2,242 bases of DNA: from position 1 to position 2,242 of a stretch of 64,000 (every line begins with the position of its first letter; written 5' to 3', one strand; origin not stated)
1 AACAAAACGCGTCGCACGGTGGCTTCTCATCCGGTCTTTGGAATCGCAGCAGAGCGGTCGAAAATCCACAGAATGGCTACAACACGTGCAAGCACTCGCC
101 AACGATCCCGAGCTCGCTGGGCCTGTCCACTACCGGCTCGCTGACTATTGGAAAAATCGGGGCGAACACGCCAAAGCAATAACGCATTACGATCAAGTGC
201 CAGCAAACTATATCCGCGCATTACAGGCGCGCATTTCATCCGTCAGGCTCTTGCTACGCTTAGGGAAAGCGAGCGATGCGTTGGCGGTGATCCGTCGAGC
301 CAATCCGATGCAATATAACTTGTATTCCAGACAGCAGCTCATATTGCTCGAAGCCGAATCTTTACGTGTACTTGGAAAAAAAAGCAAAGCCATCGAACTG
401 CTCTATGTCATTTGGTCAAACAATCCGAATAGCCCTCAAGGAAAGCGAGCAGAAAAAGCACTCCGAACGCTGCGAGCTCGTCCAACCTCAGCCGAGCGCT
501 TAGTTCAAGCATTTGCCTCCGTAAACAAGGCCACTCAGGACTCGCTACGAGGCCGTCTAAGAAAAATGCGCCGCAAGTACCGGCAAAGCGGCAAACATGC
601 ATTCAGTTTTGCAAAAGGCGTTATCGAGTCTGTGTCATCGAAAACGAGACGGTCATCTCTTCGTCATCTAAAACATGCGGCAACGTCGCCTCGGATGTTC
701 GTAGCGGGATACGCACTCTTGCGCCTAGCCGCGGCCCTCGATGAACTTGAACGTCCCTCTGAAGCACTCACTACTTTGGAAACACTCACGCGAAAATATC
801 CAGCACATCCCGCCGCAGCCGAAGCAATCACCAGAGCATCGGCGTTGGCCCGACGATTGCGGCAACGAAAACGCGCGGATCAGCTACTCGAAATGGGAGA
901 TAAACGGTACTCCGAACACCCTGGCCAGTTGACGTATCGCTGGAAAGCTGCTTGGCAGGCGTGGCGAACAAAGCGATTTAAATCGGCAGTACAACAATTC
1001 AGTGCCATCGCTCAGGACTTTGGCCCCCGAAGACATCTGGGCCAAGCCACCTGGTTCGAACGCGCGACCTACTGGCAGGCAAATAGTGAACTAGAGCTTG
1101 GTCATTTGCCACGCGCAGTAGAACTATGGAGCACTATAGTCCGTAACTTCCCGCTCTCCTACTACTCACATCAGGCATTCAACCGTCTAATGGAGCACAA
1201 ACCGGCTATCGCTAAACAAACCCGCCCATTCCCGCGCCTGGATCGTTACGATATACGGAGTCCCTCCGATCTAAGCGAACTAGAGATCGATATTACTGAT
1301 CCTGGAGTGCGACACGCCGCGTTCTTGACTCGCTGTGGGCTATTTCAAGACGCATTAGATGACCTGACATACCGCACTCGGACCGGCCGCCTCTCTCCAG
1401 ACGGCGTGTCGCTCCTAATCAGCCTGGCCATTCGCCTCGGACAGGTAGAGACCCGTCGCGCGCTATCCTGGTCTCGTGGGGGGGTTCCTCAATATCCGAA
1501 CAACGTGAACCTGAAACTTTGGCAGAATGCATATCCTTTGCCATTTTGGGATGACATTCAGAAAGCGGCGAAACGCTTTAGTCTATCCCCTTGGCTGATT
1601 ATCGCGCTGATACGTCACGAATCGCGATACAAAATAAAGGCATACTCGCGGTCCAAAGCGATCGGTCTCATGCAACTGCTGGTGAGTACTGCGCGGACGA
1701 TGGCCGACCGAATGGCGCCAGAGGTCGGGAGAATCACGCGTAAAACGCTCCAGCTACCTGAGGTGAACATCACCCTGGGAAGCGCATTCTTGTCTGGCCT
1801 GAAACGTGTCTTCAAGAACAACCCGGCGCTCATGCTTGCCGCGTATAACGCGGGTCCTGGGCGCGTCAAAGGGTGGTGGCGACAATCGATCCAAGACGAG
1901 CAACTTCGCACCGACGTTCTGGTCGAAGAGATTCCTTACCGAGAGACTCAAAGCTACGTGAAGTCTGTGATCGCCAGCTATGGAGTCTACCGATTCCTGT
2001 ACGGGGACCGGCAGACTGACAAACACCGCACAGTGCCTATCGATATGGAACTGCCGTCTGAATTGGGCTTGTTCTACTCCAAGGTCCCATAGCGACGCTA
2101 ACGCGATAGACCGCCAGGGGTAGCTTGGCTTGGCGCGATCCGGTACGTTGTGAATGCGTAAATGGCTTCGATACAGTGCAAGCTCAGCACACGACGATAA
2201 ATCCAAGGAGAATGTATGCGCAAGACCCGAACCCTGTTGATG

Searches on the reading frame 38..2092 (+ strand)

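Call 73: search_protein_families(library=pfam, proteins=[window:38-2092:+], max_evalue=0.00001)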
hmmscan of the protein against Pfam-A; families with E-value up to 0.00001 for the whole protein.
window:38-2092:+ (684 aa): 5 families
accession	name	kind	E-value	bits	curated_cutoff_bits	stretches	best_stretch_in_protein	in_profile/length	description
PF01464.25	SLT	-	6e-25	87.5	21.3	1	507-617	3-108/117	Transglycosylase SLT domain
PF13174.12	TPR_6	-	2.4e-12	47.1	26.3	0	225-255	1-31/33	Tetratricopeptide repeat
PF07719.23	TPR_2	-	1.1e-07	31.8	27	0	30-53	3-26/34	Tetratricopeptide repeat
PF13428.12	TPR_14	-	2e-07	31.4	23.5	0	226-263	3-40/44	Tetratricopeptide repeat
PF14559.12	TPR_19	-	6.6e-07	30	25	0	226-265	27-66/68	Tetratricopeptide repeat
